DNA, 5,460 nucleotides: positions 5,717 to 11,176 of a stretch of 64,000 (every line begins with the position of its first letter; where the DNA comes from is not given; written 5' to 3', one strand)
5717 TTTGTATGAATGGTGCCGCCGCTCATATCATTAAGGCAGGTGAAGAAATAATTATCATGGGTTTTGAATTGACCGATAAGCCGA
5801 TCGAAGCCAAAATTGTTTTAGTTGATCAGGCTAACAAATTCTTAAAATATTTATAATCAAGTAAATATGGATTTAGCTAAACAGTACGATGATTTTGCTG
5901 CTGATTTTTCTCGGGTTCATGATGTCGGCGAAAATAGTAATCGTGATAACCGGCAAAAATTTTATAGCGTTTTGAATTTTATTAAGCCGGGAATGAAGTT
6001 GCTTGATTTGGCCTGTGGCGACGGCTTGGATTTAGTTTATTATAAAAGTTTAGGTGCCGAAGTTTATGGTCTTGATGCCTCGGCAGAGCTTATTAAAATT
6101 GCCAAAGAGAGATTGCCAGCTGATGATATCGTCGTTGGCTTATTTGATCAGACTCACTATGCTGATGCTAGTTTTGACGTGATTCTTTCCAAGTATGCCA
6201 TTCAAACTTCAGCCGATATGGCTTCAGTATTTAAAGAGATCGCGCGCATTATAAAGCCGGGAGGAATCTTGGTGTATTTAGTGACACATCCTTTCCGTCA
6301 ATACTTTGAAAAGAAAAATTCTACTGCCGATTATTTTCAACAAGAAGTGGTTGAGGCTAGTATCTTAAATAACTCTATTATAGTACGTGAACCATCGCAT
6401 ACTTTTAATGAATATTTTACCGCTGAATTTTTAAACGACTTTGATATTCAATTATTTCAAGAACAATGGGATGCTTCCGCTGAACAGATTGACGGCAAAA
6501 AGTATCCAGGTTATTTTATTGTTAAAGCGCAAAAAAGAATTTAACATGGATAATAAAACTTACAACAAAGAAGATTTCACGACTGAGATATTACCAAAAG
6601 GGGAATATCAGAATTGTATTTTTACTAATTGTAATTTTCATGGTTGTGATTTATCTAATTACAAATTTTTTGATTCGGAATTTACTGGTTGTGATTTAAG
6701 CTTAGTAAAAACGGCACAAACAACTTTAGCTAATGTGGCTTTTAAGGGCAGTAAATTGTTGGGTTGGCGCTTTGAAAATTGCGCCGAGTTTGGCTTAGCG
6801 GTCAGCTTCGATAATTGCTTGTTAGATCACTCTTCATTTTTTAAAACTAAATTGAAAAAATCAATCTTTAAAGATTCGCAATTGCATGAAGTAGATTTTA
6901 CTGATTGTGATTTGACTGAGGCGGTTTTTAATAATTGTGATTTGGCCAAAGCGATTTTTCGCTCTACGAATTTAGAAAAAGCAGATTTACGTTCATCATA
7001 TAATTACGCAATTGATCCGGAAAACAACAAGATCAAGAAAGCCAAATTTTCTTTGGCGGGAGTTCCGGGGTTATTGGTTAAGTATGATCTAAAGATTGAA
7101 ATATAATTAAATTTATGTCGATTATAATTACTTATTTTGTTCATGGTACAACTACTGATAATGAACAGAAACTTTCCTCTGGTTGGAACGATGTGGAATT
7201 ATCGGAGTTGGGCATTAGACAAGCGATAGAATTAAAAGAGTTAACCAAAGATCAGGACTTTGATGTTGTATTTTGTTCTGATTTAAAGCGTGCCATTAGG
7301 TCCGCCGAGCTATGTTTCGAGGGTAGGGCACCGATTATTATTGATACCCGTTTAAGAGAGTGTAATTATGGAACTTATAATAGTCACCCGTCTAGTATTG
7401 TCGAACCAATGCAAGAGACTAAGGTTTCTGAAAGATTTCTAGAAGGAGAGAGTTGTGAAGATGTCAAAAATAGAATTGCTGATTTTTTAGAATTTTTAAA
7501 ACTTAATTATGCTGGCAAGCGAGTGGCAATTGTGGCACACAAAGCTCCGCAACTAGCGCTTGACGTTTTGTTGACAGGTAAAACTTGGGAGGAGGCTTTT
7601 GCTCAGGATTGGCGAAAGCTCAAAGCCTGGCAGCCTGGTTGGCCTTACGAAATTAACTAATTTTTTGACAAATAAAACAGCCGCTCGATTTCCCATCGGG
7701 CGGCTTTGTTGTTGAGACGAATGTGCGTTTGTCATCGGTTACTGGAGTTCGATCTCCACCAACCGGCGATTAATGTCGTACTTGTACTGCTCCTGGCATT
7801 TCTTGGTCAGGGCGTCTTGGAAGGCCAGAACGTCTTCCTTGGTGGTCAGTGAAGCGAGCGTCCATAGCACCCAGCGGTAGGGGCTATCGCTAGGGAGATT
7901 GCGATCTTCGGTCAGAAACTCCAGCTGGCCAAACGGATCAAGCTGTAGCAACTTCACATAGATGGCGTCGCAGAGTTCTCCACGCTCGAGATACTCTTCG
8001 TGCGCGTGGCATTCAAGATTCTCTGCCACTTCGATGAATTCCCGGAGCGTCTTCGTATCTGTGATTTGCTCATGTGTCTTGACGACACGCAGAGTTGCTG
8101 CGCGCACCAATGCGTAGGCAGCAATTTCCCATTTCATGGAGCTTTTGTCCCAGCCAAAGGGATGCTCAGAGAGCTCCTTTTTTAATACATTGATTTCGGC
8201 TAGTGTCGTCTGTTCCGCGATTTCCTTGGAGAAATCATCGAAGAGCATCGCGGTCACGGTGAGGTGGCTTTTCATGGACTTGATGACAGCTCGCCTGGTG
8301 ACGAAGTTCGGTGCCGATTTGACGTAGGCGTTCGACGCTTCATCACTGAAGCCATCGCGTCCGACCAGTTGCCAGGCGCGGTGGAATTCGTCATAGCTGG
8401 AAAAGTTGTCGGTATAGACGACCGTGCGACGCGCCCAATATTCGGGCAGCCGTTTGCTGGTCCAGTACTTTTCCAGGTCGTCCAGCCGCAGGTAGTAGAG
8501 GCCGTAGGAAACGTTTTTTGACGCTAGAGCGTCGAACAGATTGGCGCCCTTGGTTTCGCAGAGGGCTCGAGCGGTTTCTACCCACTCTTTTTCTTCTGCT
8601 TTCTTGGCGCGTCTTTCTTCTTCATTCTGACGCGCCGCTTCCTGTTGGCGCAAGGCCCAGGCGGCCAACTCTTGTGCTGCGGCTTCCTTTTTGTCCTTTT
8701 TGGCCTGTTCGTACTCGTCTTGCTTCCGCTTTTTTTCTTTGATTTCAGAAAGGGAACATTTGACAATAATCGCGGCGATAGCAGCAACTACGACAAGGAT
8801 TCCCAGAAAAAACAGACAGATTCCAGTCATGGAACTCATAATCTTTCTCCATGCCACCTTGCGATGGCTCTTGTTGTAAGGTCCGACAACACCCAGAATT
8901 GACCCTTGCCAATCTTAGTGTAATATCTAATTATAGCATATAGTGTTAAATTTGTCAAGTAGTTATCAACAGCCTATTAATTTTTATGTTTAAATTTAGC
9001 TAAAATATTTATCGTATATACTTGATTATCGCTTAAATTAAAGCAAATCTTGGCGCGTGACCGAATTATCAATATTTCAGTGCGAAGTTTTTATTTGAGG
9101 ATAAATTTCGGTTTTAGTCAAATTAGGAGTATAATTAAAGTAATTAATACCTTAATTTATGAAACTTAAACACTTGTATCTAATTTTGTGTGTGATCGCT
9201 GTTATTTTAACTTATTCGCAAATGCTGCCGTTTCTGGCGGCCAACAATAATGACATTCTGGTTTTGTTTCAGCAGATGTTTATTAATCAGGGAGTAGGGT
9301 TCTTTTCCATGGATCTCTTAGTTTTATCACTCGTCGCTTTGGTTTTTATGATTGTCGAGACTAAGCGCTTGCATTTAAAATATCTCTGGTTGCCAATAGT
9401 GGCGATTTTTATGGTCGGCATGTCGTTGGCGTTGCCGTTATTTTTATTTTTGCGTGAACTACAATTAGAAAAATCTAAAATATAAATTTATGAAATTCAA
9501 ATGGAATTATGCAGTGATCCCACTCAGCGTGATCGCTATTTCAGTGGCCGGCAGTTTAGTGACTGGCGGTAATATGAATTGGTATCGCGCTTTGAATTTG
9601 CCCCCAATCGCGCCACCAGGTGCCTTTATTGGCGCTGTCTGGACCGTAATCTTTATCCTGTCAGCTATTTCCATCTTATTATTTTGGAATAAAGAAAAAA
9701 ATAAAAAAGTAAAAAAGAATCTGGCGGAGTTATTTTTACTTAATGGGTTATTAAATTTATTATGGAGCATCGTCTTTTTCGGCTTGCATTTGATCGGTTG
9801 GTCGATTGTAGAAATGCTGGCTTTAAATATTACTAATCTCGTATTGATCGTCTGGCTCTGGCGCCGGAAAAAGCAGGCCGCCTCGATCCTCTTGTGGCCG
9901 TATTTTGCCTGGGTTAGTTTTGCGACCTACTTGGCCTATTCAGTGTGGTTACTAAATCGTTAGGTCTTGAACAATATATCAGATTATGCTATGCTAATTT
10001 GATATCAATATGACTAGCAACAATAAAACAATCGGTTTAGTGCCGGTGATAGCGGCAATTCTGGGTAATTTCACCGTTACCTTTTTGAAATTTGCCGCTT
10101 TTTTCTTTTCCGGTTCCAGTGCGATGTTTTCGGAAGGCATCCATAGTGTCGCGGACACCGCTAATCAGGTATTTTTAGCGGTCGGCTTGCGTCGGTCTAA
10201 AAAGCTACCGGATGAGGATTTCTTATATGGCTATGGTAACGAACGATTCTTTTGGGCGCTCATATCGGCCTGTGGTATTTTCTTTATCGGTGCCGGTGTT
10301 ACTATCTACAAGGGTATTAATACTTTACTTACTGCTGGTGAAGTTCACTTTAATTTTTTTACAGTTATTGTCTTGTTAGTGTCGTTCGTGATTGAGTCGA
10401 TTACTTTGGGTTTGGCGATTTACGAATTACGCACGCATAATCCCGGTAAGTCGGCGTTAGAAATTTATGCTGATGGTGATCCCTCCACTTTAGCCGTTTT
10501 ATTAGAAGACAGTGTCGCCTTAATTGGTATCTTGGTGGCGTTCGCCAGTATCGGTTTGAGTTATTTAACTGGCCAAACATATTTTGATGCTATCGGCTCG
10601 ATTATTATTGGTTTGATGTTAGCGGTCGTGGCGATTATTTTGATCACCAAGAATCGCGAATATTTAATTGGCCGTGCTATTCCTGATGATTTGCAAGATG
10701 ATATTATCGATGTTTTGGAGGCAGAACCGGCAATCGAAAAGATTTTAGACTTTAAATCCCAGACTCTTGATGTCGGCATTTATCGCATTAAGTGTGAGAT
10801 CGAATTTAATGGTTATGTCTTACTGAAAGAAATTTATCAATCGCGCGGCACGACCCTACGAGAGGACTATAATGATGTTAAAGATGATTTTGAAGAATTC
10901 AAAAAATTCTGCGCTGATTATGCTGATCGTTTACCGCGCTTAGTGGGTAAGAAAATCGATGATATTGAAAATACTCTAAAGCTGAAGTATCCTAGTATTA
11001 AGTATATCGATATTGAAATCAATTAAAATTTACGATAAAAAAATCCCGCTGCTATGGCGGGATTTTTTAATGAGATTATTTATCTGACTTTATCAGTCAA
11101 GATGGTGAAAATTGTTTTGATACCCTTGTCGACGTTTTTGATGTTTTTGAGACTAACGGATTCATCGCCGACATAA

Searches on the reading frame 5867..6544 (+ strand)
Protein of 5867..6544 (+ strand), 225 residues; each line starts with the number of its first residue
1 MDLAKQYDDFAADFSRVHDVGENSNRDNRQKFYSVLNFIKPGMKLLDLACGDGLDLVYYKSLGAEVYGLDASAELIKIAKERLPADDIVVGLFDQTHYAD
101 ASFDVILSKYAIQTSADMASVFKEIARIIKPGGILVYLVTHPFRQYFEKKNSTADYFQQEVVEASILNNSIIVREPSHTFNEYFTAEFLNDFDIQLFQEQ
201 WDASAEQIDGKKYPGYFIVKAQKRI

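Call 42: search_protein_families(library=pfam, proteins=[window:5867-6544:+], max_evalue=0.001)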
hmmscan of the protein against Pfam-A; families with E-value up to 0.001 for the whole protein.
window:5867-6544:+ (225 aa): 12 families
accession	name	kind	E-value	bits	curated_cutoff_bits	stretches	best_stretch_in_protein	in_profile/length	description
PF08241.18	Methyltransf_11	-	2.3e-21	76.7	21.2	1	46-136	1-94/95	Methyltransferase domain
PF13847.12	Methyltransf_31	-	1.5e-16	60.8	27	1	39-137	1-109/145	Methyltransferase domain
PF13649.12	Methyltransf_25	-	6.5e-16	59.3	27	1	46-133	2-97/97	Methyltransferase domain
PF08242.18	Methyltransf_12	-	1.7e-13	51.5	30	1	46-135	1-98/98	Methyltransferase domain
PF13489.12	Methyltransf_23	-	5.5e-13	49.4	27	1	36-141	17-120/164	Methyltransferase domain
PF01209.24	Ubie_methyltran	-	2.7e-10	40.4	20.1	1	29-140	35-154/233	ubiE/COQ5 methyltransferase family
PF07021.18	MetW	-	5.4e-10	39.6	21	1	29-130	1-103/193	Methionine biosynthesis protein MetW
PF02353.26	CMAS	-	1.9e-06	27.9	27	1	26-162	48-190/273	Mycolic acid cyclopropane synthetase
PF03848.20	TehB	-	0.00013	21.8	20.4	1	35-134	25-129/193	Tellurite resistance protein TehB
PF20922.3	Anamorsin_N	-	0.00026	21.2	27.1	1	95-136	44-86/163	Anamorsin, N-terminal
PF01135.25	PCMT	-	0.00027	21.2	20.3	1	33-162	66-197/210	Protein-L-isoaspartate(D-aspartate) O-methyltransferase (PCMT)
PF01234.23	NNMT_PNMT_TEMT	-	0.0003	20.5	25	1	103-177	159-238/261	NNMT/PNMT/TEMT family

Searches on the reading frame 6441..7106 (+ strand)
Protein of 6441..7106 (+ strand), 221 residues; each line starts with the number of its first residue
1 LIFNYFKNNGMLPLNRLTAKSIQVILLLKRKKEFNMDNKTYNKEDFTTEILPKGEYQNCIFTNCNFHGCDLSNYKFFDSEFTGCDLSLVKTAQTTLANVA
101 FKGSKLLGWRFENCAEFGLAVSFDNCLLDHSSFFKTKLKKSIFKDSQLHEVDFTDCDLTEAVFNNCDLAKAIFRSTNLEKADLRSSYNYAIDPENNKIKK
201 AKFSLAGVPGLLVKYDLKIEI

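Call 87: search_protein_families(library=pfam, proteins=[window:6441-7106:+], max_evalue=0.001)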
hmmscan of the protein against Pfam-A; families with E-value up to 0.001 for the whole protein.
window:6441-7106:+ (221 aa): 4 families
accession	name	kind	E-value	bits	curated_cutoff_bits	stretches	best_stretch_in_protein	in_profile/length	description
PF13599.13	Pentapeptide_4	-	1.1e-25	89.9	38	3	121-183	6-68/78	Pentapeptide repeat region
PF00805.28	Pentapeptide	-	1.9e-15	56.5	20.2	1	146-184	1-39/40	Pentapeptide repeats (8 copies)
PF13576.12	Pentapeptide_3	-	1.3e-10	41.7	27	1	139-181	2-47/48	Pentapeptide repeats (9 copies)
PF23894.2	LD_SV2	-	7e-10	39.6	29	1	129-183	28-82/92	SV2A/B/C luminal domain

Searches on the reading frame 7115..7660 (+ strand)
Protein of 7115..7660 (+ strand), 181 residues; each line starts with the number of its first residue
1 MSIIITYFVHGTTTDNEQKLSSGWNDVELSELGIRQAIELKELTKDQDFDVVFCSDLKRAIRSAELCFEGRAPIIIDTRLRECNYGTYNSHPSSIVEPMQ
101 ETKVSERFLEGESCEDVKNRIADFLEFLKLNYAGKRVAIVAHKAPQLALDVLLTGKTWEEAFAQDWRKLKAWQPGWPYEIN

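Call 87: search_protein_families(library=pfam, proteins=[window:7115-7660:+], max_evalue=0.001)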
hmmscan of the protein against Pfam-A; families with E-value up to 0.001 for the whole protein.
window:7115-7660:+ (181 aa): 1 family
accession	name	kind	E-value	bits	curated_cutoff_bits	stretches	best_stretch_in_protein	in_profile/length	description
PF00300.27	His_Phos_1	-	2.9e-30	105.8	21.7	1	10-160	6-165/194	Histidine phosphatase superfamily (branch 1)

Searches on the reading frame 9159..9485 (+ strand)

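Call 87: search_protein_families(library=pfam, proteins=[window:9159-9485:+], max_evalue=0.001)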
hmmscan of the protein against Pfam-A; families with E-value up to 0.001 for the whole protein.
window:9159-9485:+ (108 aa): 1 family
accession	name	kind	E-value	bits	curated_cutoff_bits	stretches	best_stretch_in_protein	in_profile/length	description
PF11196.13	DUF2834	-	1.7e-27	96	22.9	1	6-100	1-95/96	Protein of unknown function DUF2834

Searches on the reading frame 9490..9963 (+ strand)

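Call 87: search_protein_families(library=pfam, proteins=[window:9490-9963:+], max_evalue=0.001)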
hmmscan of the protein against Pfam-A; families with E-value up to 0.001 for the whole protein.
window:9490-9963:+ (157 aa): 1 family
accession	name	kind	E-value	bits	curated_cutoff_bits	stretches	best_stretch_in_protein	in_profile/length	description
PF03073.20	TspO_MBR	-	4.2e-36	124.3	24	1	13-154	5-145/145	TspO/MBR family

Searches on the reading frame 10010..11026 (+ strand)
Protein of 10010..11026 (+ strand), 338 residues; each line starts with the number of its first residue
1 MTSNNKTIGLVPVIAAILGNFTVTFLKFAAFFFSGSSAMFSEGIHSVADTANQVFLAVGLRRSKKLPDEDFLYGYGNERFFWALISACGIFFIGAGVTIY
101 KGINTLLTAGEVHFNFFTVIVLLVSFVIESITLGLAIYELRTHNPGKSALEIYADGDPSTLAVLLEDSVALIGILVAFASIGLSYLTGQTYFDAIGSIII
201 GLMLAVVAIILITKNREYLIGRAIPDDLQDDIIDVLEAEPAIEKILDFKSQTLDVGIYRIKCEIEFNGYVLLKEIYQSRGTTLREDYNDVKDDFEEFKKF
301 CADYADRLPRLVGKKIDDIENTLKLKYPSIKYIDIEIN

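Call 8: search_protein_families(library=pfam, proteins=[window:10010-11026:+], max_evalue=0.001)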
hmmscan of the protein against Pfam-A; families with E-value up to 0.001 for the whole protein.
window:10010-11026:+ (338 aa): 1 family
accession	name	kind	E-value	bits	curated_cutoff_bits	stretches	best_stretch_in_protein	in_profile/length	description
PF01545.26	Cation_efflux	-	6.5e-33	114.6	26.6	1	13-219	1-197/198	Cation efflux family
